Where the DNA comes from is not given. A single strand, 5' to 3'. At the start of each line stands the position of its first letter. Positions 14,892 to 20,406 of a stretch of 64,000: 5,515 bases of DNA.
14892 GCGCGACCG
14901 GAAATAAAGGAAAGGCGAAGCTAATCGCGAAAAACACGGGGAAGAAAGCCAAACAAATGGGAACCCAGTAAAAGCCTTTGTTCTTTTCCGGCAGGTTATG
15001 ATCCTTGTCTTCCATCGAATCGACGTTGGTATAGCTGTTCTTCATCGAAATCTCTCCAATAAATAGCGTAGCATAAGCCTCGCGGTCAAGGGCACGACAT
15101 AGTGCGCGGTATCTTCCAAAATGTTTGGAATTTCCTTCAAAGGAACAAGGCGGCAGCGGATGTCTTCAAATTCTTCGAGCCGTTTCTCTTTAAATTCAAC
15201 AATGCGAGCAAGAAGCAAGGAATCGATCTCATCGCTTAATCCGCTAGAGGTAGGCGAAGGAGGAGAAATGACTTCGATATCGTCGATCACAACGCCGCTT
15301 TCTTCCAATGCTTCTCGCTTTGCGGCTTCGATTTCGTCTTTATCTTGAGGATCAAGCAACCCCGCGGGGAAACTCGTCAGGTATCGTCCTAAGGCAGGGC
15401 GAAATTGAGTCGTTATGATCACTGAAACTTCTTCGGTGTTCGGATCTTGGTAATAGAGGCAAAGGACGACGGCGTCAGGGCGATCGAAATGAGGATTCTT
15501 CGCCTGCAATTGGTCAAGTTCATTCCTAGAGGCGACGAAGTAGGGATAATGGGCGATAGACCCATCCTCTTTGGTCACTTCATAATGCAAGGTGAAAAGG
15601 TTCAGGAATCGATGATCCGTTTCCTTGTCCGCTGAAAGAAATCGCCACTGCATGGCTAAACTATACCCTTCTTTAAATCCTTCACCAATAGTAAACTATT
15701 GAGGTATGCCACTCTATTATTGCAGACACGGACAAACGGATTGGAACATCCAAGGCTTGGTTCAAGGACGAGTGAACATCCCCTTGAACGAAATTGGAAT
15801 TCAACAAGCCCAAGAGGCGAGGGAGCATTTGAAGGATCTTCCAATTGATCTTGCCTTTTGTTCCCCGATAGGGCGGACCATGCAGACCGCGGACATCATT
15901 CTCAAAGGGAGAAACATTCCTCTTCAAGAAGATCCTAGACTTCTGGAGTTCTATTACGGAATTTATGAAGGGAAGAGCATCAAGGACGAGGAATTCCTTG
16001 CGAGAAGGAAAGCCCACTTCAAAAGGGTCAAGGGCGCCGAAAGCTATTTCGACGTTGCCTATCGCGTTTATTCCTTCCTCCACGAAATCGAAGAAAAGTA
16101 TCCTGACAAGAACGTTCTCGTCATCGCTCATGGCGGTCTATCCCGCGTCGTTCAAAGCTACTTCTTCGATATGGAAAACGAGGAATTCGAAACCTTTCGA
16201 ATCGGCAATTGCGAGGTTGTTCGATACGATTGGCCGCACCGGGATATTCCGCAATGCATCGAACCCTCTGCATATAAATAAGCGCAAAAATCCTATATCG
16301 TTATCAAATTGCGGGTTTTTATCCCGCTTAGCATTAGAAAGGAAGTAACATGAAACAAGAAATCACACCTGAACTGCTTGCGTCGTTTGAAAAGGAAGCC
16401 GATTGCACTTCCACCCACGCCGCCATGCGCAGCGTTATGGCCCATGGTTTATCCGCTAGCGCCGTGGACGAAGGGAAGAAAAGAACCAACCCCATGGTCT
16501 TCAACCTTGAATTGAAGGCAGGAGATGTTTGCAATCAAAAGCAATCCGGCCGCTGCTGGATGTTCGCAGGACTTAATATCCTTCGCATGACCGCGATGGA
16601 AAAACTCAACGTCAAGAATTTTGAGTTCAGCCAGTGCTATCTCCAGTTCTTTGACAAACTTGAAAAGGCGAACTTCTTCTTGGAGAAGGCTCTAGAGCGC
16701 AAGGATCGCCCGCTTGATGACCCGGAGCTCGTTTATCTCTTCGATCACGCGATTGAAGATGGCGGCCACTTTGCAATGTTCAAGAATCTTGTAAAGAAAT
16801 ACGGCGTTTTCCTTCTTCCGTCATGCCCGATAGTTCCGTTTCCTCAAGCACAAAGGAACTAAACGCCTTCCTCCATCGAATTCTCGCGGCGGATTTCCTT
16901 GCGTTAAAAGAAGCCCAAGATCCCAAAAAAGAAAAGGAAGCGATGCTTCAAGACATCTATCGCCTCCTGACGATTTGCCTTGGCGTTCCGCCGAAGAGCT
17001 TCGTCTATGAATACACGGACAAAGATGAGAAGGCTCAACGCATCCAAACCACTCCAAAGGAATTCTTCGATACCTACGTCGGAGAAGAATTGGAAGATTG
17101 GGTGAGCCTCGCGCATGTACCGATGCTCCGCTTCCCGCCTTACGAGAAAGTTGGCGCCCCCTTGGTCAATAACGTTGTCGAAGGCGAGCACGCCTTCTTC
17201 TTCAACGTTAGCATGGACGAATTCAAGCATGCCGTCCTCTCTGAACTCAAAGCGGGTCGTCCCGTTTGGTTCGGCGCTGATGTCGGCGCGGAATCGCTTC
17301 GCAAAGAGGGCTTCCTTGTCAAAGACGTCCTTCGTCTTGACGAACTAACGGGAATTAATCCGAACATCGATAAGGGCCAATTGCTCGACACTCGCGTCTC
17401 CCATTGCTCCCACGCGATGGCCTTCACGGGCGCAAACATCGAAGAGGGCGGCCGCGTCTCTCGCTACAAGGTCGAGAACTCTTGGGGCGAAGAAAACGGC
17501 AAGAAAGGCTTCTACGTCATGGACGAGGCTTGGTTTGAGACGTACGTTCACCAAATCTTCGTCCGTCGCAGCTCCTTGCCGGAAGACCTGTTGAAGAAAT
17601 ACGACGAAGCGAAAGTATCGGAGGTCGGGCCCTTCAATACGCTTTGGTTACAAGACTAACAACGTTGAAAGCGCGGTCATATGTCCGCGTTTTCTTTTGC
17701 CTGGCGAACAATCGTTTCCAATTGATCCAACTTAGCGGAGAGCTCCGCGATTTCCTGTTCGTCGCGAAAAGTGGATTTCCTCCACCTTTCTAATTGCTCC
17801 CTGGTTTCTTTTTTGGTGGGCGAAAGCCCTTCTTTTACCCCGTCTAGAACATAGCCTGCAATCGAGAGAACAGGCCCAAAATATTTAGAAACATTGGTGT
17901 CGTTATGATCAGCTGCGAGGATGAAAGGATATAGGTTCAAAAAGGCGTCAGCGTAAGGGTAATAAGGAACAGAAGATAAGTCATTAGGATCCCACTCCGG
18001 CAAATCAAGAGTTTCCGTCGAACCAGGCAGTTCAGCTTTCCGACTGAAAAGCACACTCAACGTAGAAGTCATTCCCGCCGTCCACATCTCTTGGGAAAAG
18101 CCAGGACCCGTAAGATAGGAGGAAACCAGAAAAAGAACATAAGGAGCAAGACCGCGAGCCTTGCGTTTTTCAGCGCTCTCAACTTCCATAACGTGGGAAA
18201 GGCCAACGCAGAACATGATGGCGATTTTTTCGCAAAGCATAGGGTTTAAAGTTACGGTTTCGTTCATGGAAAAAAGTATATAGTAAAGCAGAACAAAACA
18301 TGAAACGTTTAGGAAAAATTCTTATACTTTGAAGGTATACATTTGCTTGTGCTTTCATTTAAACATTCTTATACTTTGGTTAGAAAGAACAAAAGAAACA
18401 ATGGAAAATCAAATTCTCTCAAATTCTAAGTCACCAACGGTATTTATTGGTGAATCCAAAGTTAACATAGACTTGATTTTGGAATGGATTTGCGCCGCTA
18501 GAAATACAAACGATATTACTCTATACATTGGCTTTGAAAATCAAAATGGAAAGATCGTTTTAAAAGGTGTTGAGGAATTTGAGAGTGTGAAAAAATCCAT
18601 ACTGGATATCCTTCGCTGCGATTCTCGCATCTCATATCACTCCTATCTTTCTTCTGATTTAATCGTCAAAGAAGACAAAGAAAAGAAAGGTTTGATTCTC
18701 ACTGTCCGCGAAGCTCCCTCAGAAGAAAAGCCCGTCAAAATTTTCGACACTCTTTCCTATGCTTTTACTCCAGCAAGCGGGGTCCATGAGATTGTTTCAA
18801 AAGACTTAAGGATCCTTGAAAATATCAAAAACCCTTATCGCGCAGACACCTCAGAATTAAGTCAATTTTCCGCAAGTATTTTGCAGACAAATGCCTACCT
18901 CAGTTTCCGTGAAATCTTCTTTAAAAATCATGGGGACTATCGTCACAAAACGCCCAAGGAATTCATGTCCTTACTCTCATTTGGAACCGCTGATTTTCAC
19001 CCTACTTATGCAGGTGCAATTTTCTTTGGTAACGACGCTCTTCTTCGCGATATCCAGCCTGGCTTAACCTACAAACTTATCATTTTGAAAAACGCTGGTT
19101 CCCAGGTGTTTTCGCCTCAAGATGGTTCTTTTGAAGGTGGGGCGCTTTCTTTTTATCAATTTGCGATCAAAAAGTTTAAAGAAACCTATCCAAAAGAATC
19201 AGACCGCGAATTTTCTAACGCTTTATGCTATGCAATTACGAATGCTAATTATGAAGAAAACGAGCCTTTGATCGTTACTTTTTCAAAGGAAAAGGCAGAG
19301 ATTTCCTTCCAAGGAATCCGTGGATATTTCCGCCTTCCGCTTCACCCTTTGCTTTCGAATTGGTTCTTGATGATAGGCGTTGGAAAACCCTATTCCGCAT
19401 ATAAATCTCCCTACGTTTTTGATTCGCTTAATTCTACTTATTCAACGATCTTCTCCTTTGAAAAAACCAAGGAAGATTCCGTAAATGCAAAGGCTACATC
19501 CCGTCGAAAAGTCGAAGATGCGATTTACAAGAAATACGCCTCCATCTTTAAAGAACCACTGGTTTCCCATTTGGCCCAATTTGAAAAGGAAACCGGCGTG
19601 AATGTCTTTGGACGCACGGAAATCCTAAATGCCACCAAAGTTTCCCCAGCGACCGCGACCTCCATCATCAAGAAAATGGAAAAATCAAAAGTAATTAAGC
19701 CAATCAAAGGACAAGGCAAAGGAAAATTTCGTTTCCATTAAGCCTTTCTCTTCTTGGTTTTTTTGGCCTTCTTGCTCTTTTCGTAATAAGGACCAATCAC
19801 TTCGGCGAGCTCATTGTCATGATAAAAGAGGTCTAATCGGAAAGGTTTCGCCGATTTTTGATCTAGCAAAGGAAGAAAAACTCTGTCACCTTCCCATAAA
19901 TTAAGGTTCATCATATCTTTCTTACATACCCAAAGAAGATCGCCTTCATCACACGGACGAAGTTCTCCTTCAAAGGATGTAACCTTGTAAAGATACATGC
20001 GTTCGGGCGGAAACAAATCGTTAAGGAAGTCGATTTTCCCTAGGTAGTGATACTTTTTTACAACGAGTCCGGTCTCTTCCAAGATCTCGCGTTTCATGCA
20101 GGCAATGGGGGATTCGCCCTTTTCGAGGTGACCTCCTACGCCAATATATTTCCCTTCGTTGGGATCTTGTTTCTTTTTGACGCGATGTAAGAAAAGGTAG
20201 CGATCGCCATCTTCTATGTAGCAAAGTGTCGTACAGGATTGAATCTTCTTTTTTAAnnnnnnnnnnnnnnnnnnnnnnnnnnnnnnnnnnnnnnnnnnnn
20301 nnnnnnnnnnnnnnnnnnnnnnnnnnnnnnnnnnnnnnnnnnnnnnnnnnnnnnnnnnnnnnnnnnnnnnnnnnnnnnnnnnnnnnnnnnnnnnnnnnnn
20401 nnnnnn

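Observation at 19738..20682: Orphan Vsr endonuclease fused to a MutT-like NUDIX hydrolase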

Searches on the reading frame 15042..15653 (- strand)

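Call 3: search_protein_families(library=pfam, proteins=[window:15042-15653:-], max_evalue=0.01)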
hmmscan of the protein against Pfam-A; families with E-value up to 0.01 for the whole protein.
window:15042-15653:- (203 aa): 2 families
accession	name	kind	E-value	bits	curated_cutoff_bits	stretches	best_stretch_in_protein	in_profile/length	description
PF00293.34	NUDIX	-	6.4e-10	39.6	21.1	1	62-177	5-119/134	NUDIX domain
PF23493.1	CysS_C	-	0.0083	16.7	23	0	137-169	2-34/51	Cysteinyl-tRNA ligase anticodon binding domain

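Call 60: search_protein_families(library=ncbifam, proteins=[window:15042-15653:-], max_evalue=0.00001)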
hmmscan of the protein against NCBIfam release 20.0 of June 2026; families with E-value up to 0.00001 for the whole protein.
window:15042-15653:- (203 aa): 1 family
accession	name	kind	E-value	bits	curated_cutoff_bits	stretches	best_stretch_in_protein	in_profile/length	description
NF008736.0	PRK11762.1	equivalog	2.2e-06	27.3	169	1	74-182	57-163/186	ADP compounds hydrolase NudE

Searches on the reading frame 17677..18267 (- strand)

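Call 3: search_protein_families(library=pfam, proteins=[window:17677-18267:-], max_evalue=0.01)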
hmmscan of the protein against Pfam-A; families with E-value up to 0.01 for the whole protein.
window:17677-18267:- (196 aa): 0 families

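Call 40: search_protein_families(library=pfam, proteins=[window:17677-18267:-], max_evalue=10)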
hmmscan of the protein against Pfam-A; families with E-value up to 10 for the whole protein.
window:17677-18267:- (196 aa): 2 families
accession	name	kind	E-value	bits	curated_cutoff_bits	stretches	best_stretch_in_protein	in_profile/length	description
PF15120.11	SPACA9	-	0.076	13.2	25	1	127-159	130-162/164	Sperm acrosome-associated protein 9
PF20701.3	HetE-N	-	0.22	12.3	25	1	136-185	9-54/102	Het-E N-terminal domain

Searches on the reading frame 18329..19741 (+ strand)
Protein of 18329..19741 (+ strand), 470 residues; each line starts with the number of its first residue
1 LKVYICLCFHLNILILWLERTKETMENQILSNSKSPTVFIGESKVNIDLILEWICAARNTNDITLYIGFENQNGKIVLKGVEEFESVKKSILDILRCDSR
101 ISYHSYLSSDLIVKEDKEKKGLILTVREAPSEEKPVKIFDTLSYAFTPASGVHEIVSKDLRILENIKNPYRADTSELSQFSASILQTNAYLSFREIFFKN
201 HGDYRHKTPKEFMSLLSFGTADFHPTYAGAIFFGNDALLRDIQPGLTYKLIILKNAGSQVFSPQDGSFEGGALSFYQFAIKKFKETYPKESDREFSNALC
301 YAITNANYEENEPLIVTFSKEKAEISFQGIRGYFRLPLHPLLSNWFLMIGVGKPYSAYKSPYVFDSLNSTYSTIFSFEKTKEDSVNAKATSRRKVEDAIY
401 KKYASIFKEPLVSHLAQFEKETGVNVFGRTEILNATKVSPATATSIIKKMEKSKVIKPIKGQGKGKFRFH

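Call 3: search_protein_families(library=pfam, proteins=[window:18329-19741:+], max_evalue=0.01)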
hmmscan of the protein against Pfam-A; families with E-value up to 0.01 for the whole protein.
window:18329-19741:+ (470 aa): 1 family
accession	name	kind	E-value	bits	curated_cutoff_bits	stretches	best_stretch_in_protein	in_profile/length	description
PF13412.12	HTH_24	-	0.00052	20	21.9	0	430-457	21-48/48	Winged helix-turn-helix DNA-binding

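Call 4: search_protein_families(library=ncbifam, proteins=[window:18329-19741:+], max_evalue=0.01)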
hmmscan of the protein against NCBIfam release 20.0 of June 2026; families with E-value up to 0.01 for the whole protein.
window:18329-19741:+ (470 aa): 1 family
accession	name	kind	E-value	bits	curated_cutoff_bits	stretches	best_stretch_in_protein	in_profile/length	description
TIGR03329.1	Phn_aa_oxid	hypoth_equivalog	0.00099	18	632.8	1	372-457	146-231/460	putative aminophosphonate oxidoreductase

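Call 5: search_protein_families(library=padloc, proteins=[window:18329-19741:+], max_evalue=0.01)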
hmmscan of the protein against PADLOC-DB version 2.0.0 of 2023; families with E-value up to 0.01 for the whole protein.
window:18329-19741:+ (470 aa): 1 family
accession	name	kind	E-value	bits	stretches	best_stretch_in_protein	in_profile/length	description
PDLC05078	PDC-S72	-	1.1e-10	39.2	1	378-470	281-374/377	-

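Call 40: search_protein_families(library=pfam, proteins=[window:18329-19741:+], max_evalue=10)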
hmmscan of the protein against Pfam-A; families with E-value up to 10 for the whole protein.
window:18329-19741:+ (470 aa): 2 families
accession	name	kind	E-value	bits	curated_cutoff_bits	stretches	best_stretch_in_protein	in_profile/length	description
PF13412.12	HTH_24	-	0.00052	20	21.9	1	430-457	21-48/48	Winged helix-turn-helix DNA-binding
PF01047.28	MarR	-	0.12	12.7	24.6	1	431-453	22-44/59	MarR family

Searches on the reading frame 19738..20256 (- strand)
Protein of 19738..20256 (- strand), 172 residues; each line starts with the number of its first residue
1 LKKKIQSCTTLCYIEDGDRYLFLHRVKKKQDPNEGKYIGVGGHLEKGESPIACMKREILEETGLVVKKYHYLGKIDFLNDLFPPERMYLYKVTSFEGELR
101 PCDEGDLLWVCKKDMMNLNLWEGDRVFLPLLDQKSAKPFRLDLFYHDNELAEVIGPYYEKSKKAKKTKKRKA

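Call 60: search_protein_families(library=ncbifam, proteins=[window:19738-20256:-], max_evalue=0.00001)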
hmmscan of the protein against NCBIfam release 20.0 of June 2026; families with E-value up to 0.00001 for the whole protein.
window:19738-20256:- (172 aa): 5 families
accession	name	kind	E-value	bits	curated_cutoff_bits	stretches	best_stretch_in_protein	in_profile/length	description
NF006530.0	PRK08999.1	equivalog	1.3e-08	34.2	245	1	21-128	21-125/315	Nudix family hydrolase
NF001299.0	PRK00241.1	equivalog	1.1e-07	31.6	158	1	11-74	139-198/263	NAD(+) diphosphatase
NF008044.0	PRK10776.1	equivalog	1.7e-06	27.9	148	1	35-116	31-111/130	8-oxo-dGTP diphosphatase MutT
TIGR00586.1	mutt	equivalog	1.9e-06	27.9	97.9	1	3-98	3-94/129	8-oxo-dGTP diphosphatase MutT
TIGR02705.1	nudix_YtkD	equivalog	8.6e-06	25.4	154.4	0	41-76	51-86/156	RNA deprotection pyrophosphohydrolase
